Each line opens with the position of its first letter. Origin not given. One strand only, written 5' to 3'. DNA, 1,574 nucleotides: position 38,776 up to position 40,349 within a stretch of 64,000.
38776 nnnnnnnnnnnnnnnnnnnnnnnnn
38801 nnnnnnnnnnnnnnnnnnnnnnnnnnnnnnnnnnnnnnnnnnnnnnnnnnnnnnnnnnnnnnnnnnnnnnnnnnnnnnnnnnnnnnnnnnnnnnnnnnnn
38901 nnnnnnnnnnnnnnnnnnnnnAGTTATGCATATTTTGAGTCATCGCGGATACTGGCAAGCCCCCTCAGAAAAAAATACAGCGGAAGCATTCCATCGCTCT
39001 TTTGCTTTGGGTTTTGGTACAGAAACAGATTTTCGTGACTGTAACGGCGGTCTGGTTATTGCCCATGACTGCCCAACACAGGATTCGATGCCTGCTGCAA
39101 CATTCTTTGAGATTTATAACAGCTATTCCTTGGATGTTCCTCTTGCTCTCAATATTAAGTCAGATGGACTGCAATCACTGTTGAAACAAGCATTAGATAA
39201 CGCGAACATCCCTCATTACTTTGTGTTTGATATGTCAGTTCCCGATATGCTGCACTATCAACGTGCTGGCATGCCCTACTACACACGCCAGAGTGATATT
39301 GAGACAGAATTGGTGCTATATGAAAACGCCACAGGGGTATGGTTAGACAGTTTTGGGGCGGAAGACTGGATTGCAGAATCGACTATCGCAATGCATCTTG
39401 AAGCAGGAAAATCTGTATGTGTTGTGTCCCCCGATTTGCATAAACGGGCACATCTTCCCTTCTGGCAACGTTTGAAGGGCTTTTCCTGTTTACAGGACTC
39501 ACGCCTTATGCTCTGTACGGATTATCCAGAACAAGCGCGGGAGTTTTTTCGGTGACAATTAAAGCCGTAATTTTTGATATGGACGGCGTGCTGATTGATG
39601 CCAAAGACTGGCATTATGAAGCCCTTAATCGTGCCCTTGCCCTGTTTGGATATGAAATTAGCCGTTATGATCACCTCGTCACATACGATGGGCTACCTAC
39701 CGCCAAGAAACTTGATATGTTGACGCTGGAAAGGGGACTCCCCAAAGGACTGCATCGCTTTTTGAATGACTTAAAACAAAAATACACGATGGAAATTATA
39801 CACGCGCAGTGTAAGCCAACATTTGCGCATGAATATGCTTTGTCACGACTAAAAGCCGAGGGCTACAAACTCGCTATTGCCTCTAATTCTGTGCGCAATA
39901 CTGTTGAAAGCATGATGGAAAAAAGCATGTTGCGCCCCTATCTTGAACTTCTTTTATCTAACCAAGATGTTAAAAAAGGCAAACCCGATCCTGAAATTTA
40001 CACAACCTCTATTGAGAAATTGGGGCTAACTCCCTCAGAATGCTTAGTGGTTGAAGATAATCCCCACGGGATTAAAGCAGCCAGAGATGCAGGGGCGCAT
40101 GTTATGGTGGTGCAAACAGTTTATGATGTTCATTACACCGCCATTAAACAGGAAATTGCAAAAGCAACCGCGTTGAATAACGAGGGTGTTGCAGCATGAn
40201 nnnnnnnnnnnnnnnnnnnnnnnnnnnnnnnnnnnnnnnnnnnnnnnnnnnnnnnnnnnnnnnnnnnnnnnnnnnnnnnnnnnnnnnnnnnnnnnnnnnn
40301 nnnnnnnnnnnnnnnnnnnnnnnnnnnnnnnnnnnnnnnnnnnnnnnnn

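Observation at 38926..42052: Tightly overlapping 5-gene cassette between hisZ and purA: GDPD-like, HAD phosphatase, nucleotidyltransferase, cupin, paralogous nucleotidyltransferase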

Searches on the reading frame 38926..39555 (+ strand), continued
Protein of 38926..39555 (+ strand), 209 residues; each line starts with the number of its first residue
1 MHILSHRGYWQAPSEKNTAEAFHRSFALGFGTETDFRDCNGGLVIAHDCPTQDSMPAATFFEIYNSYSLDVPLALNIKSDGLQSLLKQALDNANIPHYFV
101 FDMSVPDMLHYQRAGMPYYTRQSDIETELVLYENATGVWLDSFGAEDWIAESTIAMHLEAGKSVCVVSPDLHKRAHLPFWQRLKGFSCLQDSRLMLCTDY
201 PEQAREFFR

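Call 61: search_protein_families(library=pfam, alignment_id=A5, max_evalue=0.00001)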
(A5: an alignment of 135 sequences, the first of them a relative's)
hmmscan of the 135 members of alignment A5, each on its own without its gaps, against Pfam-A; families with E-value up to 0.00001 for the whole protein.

A. member 1, L002:11128-11973:+ (281 aa): 1 family
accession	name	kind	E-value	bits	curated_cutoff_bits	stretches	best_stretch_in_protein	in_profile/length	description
PF01061.29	ABC2_membrane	-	9.5e-23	81.3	26.9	1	36-241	3-210/211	ABC-2 type transporter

B. families by the number of members that match (of 135 scanned): 83 families (the first 25 are shown)
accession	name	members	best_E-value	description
PF07507.16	WavE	17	1.9e-62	WavE lipopolysaccharide synthesis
PF13692.12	Glyco_trans_1_4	13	4.8e-34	Glycosyl transferases group 1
PF00534.26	Glycos_transf_1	12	2.5e-42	Glycosyl transferases group 1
PF00535.33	Glycos_transf_2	10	2.7e-24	Glycosyl transferase family 2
PF20706.3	GT4-conflict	8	5.7e-17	Family 4 Glycosyltransferase in conflict systems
PF13641.12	Glyco_tranf_2_3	6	4.6e-15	Glycosyltransferase like family 2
PF13524.12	Glyco_trans_1_2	5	3.5e-08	Glycosyl transferase-like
PF00005.33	ABC_tran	4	5.3e-27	ABC transporter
PF01757.29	Acyl_transf_3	4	2.5e-25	Acyltransferase domain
PF08241.18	Methyltransf_11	4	7.5e-18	Methyltransferase domain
PF13439.12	Glyco_transf_4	4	6.4e-15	Glycosyltransferase Family 4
PF13489.12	Methyltransf_23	4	2.5e-12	Methyltransferase domain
PF16363.11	GDP_Man_Dehyd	3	3.3e-152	GDP-mannose 4,6 dehydratase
PF01370.27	Epimerase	3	5.3e-75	NAD dependent epimerase/dehydratase family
PF05050.19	Methyltransf_21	3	6.7e-26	Methyltransferase FkbM domain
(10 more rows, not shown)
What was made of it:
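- Among 135 immediate neighbours WavE is the commonest Pfam family (17), followed by GT1/GT4 (12-13) and GT2 (10) (call 61).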

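Call 67: search_solved_structures(query=A6, max_evalue=10, show_alignments=2)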
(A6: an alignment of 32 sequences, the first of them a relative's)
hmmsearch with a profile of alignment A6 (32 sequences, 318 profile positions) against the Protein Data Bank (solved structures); distinct sequences matched with E-value up to 10: 1.
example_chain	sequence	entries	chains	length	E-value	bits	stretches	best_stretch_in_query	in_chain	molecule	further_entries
6wrv_D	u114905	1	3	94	1.1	11.5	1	176-257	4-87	Computationally designed protein 3DS18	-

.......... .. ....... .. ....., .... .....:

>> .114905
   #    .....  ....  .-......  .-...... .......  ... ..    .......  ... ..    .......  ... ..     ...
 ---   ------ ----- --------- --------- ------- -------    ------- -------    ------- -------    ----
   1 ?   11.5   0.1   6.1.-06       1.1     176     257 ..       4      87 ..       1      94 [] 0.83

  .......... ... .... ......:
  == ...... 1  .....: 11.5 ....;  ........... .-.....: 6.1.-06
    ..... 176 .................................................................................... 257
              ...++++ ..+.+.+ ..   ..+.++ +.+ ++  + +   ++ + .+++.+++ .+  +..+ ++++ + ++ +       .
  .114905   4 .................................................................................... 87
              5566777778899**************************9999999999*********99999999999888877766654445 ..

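Call 74: search_protein_families(library=pfam, proteins=[L074:8057-8884:+, L074:8912-9985:+, L074:10635-11918:+, L074:11920-13542:+, L071:7910-8578:+, L071:9632-9976:+, L071:11119-11874:+, L071:11946-12725:+, L071:14005-15033:+, L095:9456-11438:+], max_evalue=0.001)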
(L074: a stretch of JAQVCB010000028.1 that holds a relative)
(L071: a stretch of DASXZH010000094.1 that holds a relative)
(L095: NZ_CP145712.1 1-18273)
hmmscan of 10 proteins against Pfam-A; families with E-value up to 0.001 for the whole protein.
L074:8057-8884:+ (275 aa): 7 families
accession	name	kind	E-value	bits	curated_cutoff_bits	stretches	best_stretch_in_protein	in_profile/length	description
PF08241.18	Methyltransf_11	-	3.7e-13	50.4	21.2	1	80-177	1-95/95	Methyltransferase domain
PF08242.18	Methyltransf_12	-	1.3e-12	48.7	30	1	80-175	1-98/98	Methyltransferase domain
PF13649.12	Methyltransf_25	-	1.5e-12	48.5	27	1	79-173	1-97/97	Methyltransferase domain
PF13847.12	Methyltransf_31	-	4.6e-12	46.3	27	1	75-202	3-122/145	Methyltransferase domain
PF13489.12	Methyltransf_23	-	5.3e-11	43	27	1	66-184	13-123/164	Methyltransferase domain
PF02353.26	CMAS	-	1.9e-05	24.5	27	1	77-183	64-170/273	Mycolic acid cyclopropane synthetase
PF05175.20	MTS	-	0.00013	22.1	23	1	74-177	28-138/170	Methyltransferase small domain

L074:8912-9985:+ (357 aa): 1 family
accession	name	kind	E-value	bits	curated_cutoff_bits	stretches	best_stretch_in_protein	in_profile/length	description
PF07507.16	WavE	-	2.8e-59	201.3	27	1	10-303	1-293/305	WavE lipopolysaccharide synthesis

L074:10635-11918:+ (427 aa): 1 family
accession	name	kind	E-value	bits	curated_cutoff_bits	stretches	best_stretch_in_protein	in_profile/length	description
PF13692.12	Glyco_trans_1_4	-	3.2e-05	24.7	27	1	230-382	2-140/142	Glycosyl transferases group 1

L074:11920-13542:+ (540 aa): 2 families
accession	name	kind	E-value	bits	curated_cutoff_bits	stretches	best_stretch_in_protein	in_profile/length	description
PF04055.27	Radical_SAM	-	1.5e-18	68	29.5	1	29-173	5-150/166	Radical SAM superfamily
PF13353.11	Fer4_12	-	9.1e-07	29.7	22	1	23-150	8-132/137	4Fe-4S single cluster domain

L071:7910-8578:+ (222 aa): 1 family
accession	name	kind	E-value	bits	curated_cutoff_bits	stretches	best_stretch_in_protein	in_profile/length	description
PF01520.23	Amidase_3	-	8.7e-25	88.2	27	1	21-215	1-173/174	N-acetylmuramoyl-L-alanine amidase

L071:9632-9976:+ (114 aa): 2 families
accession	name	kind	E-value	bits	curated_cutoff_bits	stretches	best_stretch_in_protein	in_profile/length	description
PF13441.11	Gly-zipper_YMGG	-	2.5e-06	27.5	28.9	1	21-63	2-42/45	YMGG-like Gly-zipper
PF06897.17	DUF1269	-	0.00019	22.1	26.9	1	26-104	1-75/100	Protein of unknown function (DUF1269)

L071:11119-11874:+ (251 aa): 2 families
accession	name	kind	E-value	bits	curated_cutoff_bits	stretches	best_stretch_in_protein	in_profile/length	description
PF09844.14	DUF2071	-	1.5e-66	224.5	27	1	30-242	1-212/212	Uncharacterized conserved protein (COG2071)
PF06314.16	ADC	-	2.5e-06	27.6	29.8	1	30-181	18-157/238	Acetoacetate decarboxylase (ADC)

L071:11946-12725:+ (259 aa): 2 families
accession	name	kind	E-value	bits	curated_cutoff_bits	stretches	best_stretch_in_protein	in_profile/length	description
PF01149.29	Fapy_DNA_glyco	-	4.8e-22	79.2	25.5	1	1-111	1-113/117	Formamidopyrimidine-DNA glycosylase N-terminal domain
PF06831.19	H2TH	-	5.9e-21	74.7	34.7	1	125-206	3-83/93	Formamidopyrimidine-DNA glycosylase H2TH domain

L071:14005-15033:+ (342 aa): 1 family
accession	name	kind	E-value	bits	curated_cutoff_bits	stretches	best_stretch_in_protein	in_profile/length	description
PF01628.27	HrcA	-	1.3e-39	136.8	22.2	1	106-323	2-215/215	HrcA protein C terminal domain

L095:9456-11438:+ (660 aa): 1 family
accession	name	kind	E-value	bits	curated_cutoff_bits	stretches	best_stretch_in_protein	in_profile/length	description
PF00485.24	PRK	-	8.4e-37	127.3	22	1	369-544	1-189/196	Phosphoribulokinase / Uridine kinase family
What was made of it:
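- A few loci have ORF1 in non-glycan contexts (L071; call 74).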

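Call 83: search_protein_families(library=padloc, proteins=[window:38926-39555:+], max_evalue=0.01)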
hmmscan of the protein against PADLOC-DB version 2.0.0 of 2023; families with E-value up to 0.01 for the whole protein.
window:38926-39555:+ (209 aa): 0 families

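Call 84: search_dna_similar(query=window:38926-39555:+, collection=phages, mode=protein, max_rows=10)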
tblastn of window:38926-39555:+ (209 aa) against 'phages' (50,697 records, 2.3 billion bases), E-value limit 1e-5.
No match.
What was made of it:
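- On Anti-phage defence systems (PADLOC): No ORF1 homologue was found in 50,697 phage records (call 84).
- Tried and rejected: Phage records: no ORF1 homologue (call 84).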

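Call 94: search_protein_representatives(alignment_id=A1)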
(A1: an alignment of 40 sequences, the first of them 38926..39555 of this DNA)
Query: 40 sequences, 209 profile positions. Proteins with E-value up to 0.001 (for the whole library): 2081; up to 1e-10: 1485; up to 1e-30: 731. The best 150 are listed.
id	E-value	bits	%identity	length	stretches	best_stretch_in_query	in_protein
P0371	2.4e-89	314.9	-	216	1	1-208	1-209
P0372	3.1e-89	314.6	-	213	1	1-208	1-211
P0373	1.2e-84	299.5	-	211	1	1-208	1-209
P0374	3.0e-81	288.5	-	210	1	1-207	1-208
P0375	6.2e-81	287.4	-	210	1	1-208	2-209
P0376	1.1e-79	283.4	-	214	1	1-208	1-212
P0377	1.4e-79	283.0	-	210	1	1-208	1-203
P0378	2.3e-78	279.1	-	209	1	1-208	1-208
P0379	6.2e-78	277.6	-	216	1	1-208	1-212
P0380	1.0e-77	276.9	-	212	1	1-208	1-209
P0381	1.0e-76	273.6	-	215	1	1-208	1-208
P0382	1.5e-76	273.1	-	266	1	1-207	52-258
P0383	1.1e-75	270.2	-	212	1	1-208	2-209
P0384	3.4e-75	268.7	-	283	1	1-208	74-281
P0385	4.0e-75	268.5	-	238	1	2-207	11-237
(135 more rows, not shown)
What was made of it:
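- Tried and rejected: The top 150 cluster representatives are all standalone proteins of about 210 aa (call 94).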

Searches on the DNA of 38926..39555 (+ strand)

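Call 37: search_dna_similar(query=L060:10001-13068:+, collection=ecoli_genomes, mode=distant, max_evalue=0.001, max_rows=10)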
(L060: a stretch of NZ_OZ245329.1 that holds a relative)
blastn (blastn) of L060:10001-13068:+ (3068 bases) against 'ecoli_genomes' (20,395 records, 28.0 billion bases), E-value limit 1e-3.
No match.
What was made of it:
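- Tried and rejected: E. coli genomes: a blastn 'distant' search with a gammaproteobacterial copy gave no match, so no known E. coli O- or K-antigen structure could be used to infer the sugar (call 37).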

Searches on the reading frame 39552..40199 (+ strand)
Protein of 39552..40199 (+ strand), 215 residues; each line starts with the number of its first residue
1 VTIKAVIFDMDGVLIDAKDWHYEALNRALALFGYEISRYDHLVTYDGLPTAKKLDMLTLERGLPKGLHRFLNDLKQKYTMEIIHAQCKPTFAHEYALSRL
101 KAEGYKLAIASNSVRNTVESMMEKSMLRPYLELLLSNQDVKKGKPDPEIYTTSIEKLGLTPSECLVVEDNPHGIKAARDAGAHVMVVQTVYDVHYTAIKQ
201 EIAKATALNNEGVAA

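Call 3: search_protein_families(library=pfam, proteins=[window:39552-40199:+], max_evalue=0.01)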
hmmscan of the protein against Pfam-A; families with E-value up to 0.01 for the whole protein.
window:39552-40199:+ (215 aa): 5 families
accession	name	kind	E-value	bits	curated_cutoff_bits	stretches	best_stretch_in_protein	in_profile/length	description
PF13419.12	HAD_2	-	4.6e-35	121.8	23.8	1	6-187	1-178/178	Haloacid dehalogenase-like hydrolase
PF00702.32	Hydrolase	-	9.5e-27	95.1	26.4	1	3-181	1-191/191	haloacid dehalogenase-like hydrolase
PF13242.12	Hydrolase_like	-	3.2e-07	30.6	22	1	143-189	3-50/75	HAD-hyrolase-like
PF12710.13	HAD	-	0.00039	21.3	27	1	6-124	1-121/189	haloacid dehalogenase-like hydrolase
PF13344.12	Hydrolase_6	-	0.0018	18.7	27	0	94-124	20-50/101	Haloacid dehalogenase-like hydrolase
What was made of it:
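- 39552..40199 (+): ORF2 (215 aa): HAD-superfamily subfamily IA hydrolase resembling beta-phosphoglucomutase/YqaB; either a sugar-phosphate phosphatase or a phosphomutase. HAD_2 E = 4.6e-35 (call 3).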

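Call 4: search_protein_families(library=ncbifam, proteins=[window:39552-40199:+], max_evalue=0.01)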
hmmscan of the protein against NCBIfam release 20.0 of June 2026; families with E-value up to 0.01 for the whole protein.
window:39552-40199:+ (215 aa): 46 families (the best 25 are shown)
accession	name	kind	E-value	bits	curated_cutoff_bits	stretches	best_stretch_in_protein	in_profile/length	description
TIGR02009.1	PGMB-YQAB-SF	subfamily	2.6e-34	119.1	153.35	1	3-187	1-186/186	beta-phosphoglucomutase family hydrolase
TIGR01990.1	bPGM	equivalog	1.5e-26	93.5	189.4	1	3-186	1-185/187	beta-phosphoglucomutase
NF008087.0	PRK10826.1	equivalog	7.4e-25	87.9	191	1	2-196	6-203/222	hexitol phosphatase HxpB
NF046057.1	bifunc_MtlD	equivalog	1.3e-24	86.7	800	1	2-191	6-195/683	bifunctional mannitol-1-phosphate dehydrogenase/phosphatase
NF053653.1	InDiPhoBT2121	equivalog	7.2e-23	81.3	245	1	3-189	1-188/216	inorganic diphosphatase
NF009804.0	PRK13288.1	equivalog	1.8e-21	76.6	218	1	1-188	1-182/215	pyrophosphatase PpaX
TIGR01449.2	PGP_bact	equivalog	2.5e-20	72.9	180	1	6-195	1-192/213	phosphoglycolate phosphatase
NF009695.0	PRK13222.1-2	equivalog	1.8e-19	70.1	225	1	2-192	5-198/226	phosphoglycolate phosphatase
NF008000.0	PRK10725.1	equivalog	1e-18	68.1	215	1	4-188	6-186/188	fructose-1-phosphate/6-phosphogluconate phosphatase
TIGR01509.1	HAD-SF-IA-v3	subfamily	1.2e-18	67.7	29.4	1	127-187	96-154/154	HAD-IA family hydrolase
TIGR02253.1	CTE7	subfamily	2.1e-17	63.7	169.75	1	3-185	2-192/221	TIGR02253 family HAD-type hydrolase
NF008610.0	PRK11587.1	equivalog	7.9e-17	61.3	282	1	122-194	116-188/219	sugar phosphatase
TIGR01428.1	HAD_type_II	equivalog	2.6e-16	60.2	125.4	1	3-187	1-190/197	haloacid dehalogenase type II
NF007854.0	PRK10563.1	equivalog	1.6e-15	57.4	211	1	2-199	3-195/221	6-phosphogluconate phosphatase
NF009694.0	PRK13222.1-1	equivalog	5.3e-14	52.1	415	1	69-190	92-213/252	phosphoglycolate phosphatase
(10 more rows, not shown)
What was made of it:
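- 39552..40199 (+): TIGR02009 scores 119 bits, below its cutoff of 153, and the beta-PGM equivalog scores 93.5, below 189 (call 4).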

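Call 32: search_solved_structures(query=window:39552-40199:+, max_evalue=1e-10)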
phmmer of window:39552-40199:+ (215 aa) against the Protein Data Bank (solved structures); distinct sequences matched with E-value up to 1e-10: 35.
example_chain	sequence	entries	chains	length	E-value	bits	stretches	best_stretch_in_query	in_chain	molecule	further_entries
3kbb_A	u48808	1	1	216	1.4e-20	77.3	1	4-183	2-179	Phosphorylated carbohydrates phosphatase TM_1254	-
3e58_A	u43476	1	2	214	1.5e-18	70.7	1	3-187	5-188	putative Beta-phosphoglucomutase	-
3dv9_A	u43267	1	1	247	2e-17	67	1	3-189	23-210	beta-phosphoglucomutase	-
3r9k_A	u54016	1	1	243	3.5e-17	66.2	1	3-189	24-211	Putative beta-phosphoglucomutase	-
3qu2_A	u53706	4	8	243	1.2e-16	64.4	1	3-189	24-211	INORGANIC PYROPHOSPHATASE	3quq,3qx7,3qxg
3quc_A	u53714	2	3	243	1.6e-16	64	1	3-189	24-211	INORGANIC PYROPHOSPHATASE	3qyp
3qub_A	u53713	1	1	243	3.7e-16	62.9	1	3-189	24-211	INORGANIC PYROPHOSPHATASE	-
3qu5_A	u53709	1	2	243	6.1e-16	62.1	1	3-189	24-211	INORGANIC PYROPHOSPHATASE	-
3qu7_A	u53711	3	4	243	6.1e-16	62.1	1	3-189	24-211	INORGANIC PYROPHOSPHATASE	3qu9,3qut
3qu4_A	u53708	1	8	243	1.6e-15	60.8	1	3-189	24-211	INORGANIC PYROPHOSPHATASE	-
2nyv_A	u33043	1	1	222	2.7e-14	56.8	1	1-185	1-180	Phosphoglycolate phosphatase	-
2fdr_A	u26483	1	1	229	3.9e-14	56.3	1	5-185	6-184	conserved hypothetical protein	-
2yy6_A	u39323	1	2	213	1.1e-13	54.7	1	4-185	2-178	phosphoglycolate phosphatase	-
6h8y_A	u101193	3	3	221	1.4e-13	54.4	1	3-185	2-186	Beta-phosphoglucomutase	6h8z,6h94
7ocn_A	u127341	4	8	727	3.3e-13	53.2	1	4-184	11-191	HAD hydrolase, family IA, variant 3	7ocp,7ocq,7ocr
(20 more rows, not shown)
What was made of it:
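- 39552..40199 (+): Best PDB relatives are TM1254 sugar phosphatase, beta-PGMs, CbbY and 2-deoxyglucose-6-P phosphatase (call 32).
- The HAD enzyme cannot be assigned as a mutase or a phosphatase from sequence (calls 4, 32). The HAD enzyme's relatives include hexitol and mannitol-1-phosphate phosphatases (calls 4, 32).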

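Call 83: search_protein_families(library=padloc, proteins=[window:39552-40199:+], max_evalue=0.01)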
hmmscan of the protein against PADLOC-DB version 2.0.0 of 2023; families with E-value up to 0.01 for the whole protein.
window:39552-40199:+ (215 aa): 0 families
